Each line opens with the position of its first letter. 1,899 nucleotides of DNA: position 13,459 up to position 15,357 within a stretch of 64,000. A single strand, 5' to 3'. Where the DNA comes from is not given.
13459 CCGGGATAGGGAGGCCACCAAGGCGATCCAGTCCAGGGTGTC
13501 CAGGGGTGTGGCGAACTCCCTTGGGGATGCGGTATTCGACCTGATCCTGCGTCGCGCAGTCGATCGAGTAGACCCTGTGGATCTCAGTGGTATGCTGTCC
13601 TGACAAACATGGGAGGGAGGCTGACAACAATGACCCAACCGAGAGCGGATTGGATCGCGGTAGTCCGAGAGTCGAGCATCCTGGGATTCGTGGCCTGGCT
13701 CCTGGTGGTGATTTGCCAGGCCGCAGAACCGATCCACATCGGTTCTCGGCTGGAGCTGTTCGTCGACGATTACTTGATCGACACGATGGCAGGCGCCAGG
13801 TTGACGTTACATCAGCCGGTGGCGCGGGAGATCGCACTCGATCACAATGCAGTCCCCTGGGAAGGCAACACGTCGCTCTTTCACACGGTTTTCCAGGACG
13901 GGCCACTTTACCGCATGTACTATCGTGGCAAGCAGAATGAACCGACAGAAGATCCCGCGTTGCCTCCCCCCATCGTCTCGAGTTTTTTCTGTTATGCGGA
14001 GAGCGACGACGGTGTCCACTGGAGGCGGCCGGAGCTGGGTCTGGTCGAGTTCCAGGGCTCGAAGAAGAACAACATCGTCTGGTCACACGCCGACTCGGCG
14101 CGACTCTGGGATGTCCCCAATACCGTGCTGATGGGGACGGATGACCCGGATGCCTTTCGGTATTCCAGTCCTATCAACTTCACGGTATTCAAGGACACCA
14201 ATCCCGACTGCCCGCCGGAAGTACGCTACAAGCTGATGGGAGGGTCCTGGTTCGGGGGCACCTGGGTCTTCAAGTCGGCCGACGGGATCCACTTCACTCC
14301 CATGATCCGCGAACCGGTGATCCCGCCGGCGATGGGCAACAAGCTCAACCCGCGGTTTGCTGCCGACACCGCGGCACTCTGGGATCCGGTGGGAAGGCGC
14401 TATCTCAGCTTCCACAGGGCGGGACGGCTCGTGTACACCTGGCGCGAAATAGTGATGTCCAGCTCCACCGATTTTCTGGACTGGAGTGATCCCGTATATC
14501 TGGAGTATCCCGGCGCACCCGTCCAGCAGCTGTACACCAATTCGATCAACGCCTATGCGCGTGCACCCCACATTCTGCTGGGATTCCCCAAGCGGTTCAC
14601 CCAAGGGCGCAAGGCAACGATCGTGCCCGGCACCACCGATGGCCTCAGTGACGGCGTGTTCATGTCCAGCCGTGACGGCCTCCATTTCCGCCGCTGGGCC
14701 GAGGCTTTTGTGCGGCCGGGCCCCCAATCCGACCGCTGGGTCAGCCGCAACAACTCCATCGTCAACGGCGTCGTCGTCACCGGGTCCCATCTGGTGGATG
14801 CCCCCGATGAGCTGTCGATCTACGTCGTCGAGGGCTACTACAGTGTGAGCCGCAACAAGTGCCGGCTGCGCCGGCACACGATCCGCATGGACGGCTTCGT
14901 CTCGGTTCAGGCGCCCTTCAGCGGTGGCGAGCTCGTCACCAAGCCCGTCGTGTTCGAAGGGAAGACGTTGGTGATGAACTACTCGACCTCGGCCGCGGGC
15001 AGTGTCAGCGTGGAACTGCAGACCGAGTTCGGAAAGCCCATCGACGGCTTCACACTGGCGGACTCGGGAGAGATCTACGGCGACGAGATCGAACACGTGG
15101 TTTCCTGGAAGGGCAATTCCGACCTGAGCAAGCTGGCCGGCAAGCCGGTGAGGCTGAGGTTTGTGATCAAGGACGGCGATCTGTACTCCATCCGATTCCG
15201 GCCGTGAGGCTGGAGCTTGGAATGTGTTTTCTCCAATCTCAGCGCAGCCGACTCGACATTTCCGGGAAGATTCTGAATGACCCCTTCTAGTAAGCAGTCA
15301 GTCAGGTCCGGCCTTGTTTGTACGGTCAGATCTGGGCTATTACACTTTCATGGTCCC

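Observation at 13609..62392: Hyper-expanded family of secreted Asp-box beta-propeller proteins with a near-invariant C-terminus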

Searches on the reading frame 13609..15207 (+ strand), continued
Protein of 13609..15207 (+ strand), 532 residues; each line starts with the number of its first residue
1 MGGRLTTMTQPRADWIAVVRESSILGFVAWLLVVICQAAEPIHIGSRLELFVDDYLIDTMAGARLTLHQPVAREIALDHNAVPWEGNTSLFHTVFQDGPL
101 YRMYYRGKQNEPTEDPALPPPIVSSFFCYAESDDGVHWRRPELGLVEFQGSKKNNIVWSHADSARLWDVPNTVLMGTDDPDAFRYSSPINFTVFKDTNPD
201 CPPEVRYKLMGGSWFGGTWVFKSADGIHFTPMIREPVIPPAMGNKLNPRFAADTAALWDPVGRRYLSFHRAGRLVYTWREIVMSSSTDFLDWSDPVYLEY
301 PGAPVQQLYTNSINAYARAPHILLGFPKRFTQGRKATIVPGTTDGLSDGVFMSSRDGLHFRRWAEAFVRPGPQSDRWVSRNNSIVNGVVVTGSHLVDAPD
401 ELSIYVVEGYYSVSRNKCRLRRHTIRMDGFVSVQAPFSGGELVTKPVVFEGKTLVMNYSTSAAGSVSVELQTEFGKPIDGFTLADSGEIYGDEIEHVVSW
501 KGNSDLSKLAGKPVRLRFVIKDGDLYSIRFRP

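Call 60: search_solved_structures(query=A1, max_evalue=0.00001, show_alignments=3)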
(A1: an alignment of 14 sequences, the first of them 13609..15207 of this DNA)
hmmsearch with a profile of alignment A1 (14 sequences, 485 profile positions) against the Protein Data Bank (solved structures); distinct sequences matched with E-value up to 0.00001: 3.
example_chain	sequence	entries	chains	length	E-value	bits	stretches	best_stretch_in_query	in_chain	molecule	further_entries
7fip_A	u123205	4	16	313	3.9e-14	55.3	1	62-254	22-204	Beta-1,2-mannobiose phosphorylase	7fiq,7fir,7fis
9fj8_A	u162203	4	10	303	4e-11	45.4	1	66-250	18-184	1,2-beta-oligomannan phosphorylase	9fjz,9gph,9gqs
6n1a_A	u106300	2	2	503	1.1e-06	30.8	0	206-413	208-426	Carbohydrate-binding protein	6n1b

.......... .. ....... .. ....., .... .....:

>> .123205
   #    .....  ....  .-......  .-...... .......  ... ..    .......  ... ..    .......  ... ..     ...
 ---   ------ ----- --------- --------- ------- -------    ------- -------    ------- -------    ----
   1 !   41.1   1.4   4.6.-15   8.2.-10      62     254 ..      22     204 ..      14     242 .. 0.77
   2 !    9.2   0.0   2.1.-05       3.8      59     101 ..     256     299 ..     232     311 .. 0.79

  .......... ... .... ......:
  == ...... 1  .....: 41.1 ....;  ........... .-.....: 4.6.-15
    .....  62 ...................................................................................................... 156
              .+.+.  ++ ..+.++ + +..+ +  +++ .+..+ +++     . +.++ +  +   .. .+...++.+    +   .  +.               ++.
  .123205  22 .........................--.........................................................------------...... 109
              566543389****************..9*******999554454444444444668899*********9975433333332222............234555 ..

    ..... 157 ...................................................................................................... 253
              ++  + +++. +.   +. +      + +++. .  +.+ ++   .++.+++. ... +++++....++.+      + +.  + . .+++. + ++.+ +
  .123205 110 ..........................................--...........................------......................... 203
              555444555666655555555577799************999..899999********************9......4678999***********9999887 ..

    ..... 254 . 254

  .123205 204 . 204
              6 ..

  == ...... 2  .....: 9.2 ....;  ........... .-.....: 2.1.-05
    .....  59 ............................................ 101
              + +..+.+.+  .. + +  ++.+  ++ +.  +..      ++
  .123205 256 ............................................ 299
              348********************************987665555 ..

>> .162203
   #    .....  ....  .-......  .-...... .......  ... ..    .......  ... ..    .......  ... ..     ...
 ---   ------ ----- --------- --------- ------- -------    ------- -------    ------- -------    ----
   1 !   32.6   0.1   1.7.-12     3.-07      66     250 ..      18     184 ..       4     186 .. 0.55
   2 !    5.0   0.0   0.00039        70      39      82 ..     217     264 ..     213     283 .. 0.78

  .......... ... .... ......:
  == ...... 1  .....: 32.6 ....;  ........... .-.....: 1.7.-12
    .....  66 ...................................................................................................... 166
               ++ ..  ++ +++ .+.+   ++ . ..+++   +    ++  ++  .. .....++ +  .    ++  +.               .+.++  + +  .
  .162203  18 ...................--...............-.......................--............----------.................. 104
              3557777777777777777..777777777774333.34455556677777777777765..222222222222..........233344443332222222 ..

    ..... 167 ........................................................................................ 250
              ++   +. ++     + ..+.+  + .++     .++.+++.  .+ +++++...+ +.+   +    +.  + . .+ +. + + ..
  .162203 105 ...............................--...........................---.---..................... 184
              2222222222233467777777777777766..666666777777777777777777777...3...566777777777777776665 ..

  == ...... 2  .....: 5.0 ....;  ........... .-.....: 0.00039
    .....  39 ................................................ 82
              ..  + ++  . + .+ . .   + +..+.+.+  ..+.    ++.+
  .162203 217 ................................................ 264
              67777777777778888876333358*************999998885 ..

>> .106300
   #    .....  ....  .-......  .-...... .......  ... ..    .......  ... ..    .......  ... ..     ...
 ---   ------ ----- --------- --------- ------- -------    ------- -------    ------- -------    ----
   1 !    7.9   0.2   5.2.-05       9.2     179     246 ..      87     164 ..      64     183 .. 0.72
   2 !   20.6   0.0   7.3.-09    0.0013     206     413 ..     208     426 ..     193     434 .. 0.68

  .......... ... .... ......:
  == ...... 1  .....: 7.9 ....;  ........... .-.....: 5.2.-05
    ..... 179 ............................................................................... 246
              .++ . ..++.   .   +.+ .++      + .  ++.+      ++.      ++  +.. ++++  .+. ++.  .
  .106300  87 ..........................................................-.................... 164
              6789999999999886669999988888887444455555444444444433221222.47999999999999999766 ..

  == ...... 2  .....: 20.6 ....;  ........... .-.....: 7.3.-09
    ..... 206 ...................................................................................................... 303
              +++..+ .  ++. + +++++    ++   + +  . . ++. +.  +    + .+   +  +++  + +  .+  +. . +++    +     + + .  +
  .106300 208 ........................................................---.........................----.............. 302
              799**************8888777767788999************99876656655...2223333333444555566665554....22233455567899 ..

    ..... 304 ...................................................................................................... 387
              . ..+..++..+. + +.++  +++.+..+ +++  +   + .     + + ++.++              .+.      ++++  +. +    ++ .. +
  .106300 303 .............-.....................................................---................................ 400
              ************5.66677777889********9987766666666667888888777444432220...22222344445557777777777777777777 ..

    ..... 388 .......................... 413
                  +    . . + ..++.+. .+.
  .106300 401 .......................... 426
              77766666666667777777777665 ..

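Call 70: search_protein_families(library=pfam, alignment_id=A2, max_evalue=0.01)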
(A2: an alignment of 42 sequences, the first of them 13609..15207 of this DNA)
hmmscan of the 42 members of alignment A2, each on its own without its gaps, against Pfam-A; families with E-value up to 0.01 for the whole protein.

A. member 1, window:13609-15207:+ (532 aa): 0 families

B. families by the number of members that match (of 42 scanned): 3 families
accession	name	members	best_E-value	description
PF00251.26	Glyco_hydro_32N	3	1.9e-07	Glycosyl hydrolases family 32 N-terminal domain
PF24067.1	Beta-prop_BT_1020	2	0.0026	BT_1020-like, N-terminal beta propeller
PF04616.20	Glyco_hydro_43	1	0.00022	Glycosyl hydrolases family 43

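Call 76: search_dna_similar(query=window:13609-15207:+, collection=plasmids, mode=protein, max_rows=10)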
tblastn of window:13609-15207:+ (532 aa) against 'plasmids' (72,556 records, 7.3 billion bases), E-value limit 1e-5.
Records with a match: 1; places in all: 1; records where one place covers at least 80% of the query: 0.
Best place of each record, by identity: <60% 1.
By first word of the organism name: Isosphaeraceae 1.
By predicted mobility (MOB-suite, as given by PLSDB): non-mobilizable 1.
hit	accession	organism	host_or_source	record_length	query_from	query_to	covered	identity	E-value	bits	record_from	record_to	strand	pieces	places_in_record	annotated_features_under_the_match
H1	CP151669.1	Isosphaeraceae bacterium EP7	-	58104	304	530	43%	31.7%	2e-17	94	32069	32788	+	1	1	hypothetical protein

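Call 80: search_protein_families(library=pfam, proteins=[L040:1217-3937:-, P0125, P0148, P0163, P0172, P0183, P0185, P0211, P0219, P0263], max_evalue=0.001)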
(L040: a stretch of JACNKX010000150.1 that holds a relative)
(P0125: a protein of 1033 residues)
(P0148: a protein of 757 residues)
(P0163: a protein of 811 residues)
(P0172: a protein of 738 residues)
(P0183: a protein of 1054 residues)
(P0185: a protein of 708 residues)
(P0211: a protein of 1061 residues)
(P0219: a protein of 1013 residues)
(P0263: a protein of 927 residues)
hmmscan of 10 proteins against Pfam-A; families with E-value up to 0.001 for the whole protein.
L040:1217-3937:- (907 aa): 2 families
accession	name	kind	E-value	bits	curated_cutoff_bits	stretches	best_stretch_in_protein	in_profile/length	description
PF00246.29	Peptidase_M14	-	6.9e-11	42.7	21.6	1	160-260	3-108/286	Zinc carboxypeptidase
PF18027.6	Pepdidase_M14_N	-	1.4e-06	28.9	23.2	1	35-148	1-105/107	Cytosolic carboxypeptidase N-terminal domain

P0125 (1033 aa): 0 families

P0148 (757 aa): 1 family
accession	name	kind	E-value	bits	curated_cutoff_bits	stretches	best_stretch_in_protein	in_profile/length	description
PF13385.13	Laminin_G_3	-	9.3e-24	84.7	27.6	1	600-749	7-151/151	Concanavalin A-like lectin/glucanases superfamily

P0163 (811 aa): 0 families

P0172 (738 aa): 1 family
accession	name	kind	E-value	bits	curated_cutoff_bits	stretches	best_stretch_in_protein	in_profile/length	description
PF13385.13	Laminin_G_3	-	1.5e-14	54.9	27.6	1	461-605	28-151/151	Concanavalin A-like lectin/glucanases superfamily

P0183 (1054 aa): 1 family
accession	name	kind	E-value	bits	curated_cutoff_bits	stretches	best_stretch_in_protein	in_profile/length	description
PF13385.13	Laminin_G_3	-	7.5e-16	59.1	27.6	1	760-908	16-150/151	Concanavalin A-like lectin/glucanases superfamily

P0185 (708 aa): 0 families

P0211 (1061 aa): 1 family
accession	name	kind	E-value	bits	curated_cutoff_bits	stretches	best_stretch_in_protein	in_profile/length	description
PF13385.13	Laminin_G_3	-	2.4e-12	47.7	27.6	1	768-930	6-151/151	Concanavalin A-like lectin/glucanases superfamily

P0219 (1013 aa): 1 family
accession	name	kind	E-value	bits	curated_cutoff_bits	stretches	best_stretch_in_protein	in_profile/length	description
PF00251.26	Glyco_hydro_32N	-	1e-05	25.7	22.1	0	370-433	42-99/307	Glycosyl hydrolases family 32 N-terminal domain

P0263 (927 aa): 3 families
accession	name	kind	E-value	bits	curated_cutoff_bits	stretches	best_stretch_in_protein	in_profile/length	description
PF13088.12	BNR_2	-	1.5e-08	34.8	31.4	0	581-652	190-252/277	BNR repeat-like domain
PF15902.12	Sortilin-Vps10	-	1.7e-06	27.5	33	0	569-659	37-120/446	Sortilin, neurotensin receptor 3,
PF02012.26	BNR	-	1.6e-05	24.6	27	0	640-649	2-11/12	BNR/Asp-box repeat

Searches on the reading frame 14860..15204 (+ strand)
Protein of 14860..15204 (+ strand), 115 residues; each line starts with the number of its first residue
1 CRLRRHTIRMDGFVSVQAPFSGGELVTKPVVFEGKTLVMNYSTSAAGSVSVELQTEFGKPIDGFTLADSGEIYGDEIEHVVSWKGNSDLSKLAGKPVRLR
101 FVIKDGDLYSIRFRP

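Call 47: search_solved_structures(query=A3, max_evalue=10, show_alignments=2)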
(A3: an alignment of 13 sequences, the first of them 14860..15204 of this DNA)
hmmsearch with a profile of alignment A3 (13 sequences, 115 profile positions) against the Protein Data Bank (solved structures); distinct sequences matched with E-value up to 10: 5.
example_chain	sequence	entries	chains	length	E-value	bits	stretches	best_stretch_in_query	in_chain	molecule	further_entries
9g6k_Lv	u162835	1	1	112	0.45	13.6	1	35-75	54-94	mL180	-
9i05_XF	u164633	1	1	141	0.72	12.9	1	36-75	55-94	mL160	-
5ocm_A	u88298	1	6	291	1.4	12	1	44-99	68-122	NAD_Gly3P_dh, NAD-dependent glycerol-3-phosphate dehydrogenase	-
3egl_A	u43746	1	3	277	1.5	11.9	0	32-84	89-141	DegV family protein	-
5ldy_A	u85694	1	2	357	1.8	11.7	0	22-66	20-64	Ig domain protein group 1 domain protein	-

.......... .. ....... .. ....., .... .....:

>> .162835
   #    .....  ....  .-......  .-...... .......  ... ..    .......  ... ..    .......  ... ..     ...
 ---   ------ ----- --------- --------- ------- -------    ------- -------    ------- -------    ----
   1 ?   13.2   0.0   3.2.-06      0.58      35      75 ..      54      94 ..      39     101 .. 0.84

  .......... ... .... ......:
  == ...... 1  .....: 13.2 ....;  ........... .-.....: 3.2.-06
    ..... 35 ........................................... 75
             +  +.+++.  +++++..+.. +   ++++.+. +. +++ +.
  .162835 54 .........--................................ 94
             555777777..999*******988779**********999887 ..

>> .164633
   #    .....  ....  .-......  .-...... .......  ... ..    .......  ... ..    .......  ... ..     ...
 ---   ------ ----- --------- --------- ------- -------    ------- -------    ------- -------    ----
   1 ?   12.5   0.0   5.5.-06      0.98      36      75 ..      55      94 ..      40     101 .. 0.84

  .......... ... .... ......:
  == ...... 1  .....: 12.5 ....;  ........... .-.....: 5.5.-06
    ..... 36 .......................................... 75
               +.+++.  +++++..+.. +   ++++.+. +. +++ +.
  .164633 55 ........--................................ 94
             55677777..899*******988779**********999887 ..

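Call 56: predict_structure(alignment_id=A3)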
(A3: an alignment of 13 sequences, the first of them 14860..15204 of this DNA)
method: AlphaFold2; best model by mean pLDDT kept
length: 115 residues; sequences in the alignment: 13
mean_pLDDT: 86.6   pTM: 0.78
mean pLDDT of the five models: 86.6, 82.5, 81.6, 81.6, 81.4
residues with pLDDT >= 90: 77; 70-90: 22; 50-70: 7; < 50: 9
segments of 3 or more residues with pLDDT < 50: 1-9
pLDDT, mean of each block of 10 residues (from residue 1): 46 70 89 90 93 96 95 93 94 92 93 88
secondary structure, 60 per line:
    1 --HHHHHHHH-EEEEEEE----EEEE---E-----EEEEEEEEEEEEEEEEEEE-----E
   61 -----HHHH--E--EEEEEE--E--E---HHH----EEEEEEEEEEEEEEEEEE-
elements in order: H3-10 E12-18 E23-26 E36-54 H66-69 E75-80 E97-114

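Call 58: fold_search(model_id=the predicted structure, library=pdb)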
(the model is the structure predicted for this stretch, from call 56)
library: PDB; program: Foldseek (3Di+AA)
matches with E <= 10: 1188; with E <= 0.001: 0
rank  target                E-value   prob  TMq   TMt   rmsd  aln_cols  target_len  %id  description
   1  4yu5_A                1.8e-03  1.00  0.46  0.10   8.1       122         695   16  Crystal structure of selenomethionine variant of Bacillus anthracis immune inhibitor A2 peptidase zymogen (released 2015-10-28)
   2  4yu5_B                3.7e-03  1.00  0.45  0.10   8.1       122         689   16  Crystal structure of selenomethionine variant of Bacillus anthracis immune inhibitor A2 peptidase zymogen (released 2015-10-28)
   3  5azw_B                4.4e-03  0.96  0.31  0.36   6.6       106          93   14  Crystal structure of p24beta1 GOLD domain (released 2016-09-14)
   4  4yu6_A                7.2e-03  0.99  0.43  0.09  10.2       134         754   19  Crystal structure of Bacillus anthracis immune inhibitor A2 peptidase zymogen (released 2015-10-28)
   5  4yu6_B                8.1e-03  1.00  0.45  0.10   8.0       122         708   16  Crystal structure of Bacillus anthracis immune inhibitor A2 peptidase zymogen (released 2015-10-28)
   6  7vrp_A                8.1e-03  0.94  0.36  0.14   7.6       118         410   15  Structure of infectious bursal disease virus Gx strain (released 2022-03-30)
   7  7vrn_I                8.5e-03  0.51  0.26  0.10  11.8       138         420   10  Structure of infectious bursal disease virus Gt strain (released 2022-03-30)
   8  6q67_A                9.0e-03  0.91  0.37  0.34   8.7       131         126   16  Crystal structure of porcine ACBD3 GOLD domain in complex with 3A protein of Aichivirus C (released 2019-11-13)
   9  3x0t_B                1.0e-02  1.00  0.50  0.52   4.8       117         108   14  Crystal structure of PirA (released 2015-08-26)
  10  3x0t_A                1.1e-02  1.00  0.48  0.49   4.9       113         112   14  Crystal structure of PirA (released 2015-08-26)
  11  8iq9_A                1.2e-02  0.92  0.36  0.11   7.5       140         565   15  Crystal structure of trimeric K2-2 TSP in complex with tetrasaccharide and octasaccharide (released 2024-02-21)
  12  3c7e                  1.3e-02  1.00  0.48  0.14   4.2       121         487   16  Crystal structure of a glycoside hydrolase family 43 arabinoxylan arabinofuranohydrolase from Bacillus subtilis. (released 2008-11-18)
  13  1nae_A                1.3e-02  0.99  0.48  0.44   5.1       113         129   14  Structure of CsCBM6-3 from Clostridium stercorarium in complex with xylotriose (released 2003-03-18)
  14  7jtv_B                1.3e-02  0.96  0.41  0.08   6.7       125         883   15  Structure of IMPa from Pseudomonas aeruginosa in complex with an O-glycopeptide (released 2020-12-16)
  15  1o8s_A                1.5e-02  0.99  0.49  0.44   5.6       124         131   14  Structure of CsCBM6-3 from Clostridium stercorarium in complex with cellobiose (released 2003-03-13)
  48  3c7g_A                3.2e-02  0.99  0.51  0.15   4.3       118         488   13  Crystal structure of a glycoside hydrolase family 43 arabinoxylan arabinofuranohydrolase from Bacillus subtilis in com (released 2008-11-18)
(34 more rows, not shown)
